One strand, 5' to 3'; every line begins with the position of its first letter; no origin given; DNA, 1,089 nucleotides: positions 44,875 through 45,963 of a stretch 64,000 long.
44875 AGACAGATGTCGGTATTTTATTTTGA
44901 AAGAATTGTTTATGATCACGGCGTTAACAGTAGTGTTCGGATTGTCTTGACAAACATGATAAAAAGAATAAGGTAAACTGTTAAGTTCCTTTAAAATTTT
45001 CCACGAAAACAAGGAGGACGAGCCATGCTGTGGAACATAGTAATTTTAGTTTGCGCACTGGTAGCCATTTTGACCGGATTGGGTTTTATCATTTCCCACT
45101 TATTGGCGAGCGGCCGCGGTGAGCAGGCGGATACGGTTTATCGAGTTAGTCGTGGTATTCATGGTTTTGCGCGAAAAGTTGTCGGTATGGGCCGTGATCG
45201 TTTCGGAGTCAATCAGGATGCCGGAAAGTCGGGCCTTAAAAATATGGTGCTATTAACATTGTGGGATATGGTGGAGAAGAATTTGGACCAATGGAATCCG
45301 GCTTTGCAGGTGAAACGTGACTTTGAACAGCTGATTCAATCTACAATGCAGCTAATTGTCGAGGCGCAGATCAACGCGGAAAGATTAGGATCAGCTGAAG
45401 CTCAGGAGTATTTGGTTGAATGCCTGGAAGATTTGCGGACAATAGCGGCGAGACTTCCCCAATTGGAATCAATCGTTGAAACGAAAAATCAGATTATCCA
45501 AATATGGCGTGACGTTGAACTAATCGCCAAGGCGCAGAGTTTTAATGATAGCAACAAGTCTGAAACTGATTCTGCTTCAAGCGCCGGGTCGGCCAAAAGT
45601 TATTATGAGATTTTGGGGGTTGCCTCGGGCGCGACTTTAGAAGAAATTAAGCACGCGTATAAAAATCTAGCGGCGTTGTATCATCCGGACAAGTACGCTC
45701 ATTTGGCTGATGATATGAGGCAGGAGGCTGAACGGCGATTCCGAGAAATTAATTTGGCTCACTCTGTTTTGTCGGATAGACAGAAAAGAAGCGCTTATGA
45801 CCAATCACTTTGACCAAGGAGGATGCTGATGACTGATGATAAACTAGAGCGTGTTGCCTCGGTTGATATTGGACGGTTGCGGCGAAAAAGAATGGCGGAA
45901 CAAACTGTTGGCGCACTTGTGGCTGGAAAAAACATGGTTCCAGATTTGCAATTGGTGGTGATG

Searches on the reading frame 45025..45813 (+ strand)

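Call 75: search_protein_families(library=pfam, proteins=[window:45025-45813:+], max_evalue=0.00001)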
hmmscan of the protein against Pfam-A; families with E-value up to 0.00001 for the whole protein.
window:45025-45813:+ (262 aa): 1 family
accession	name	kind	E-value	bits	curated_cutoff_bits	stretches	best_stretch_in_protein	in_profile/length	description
PF00226.36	DnaJ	-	2.3e-21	76.1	27.8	1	192-259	1-63/63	DnaJ domain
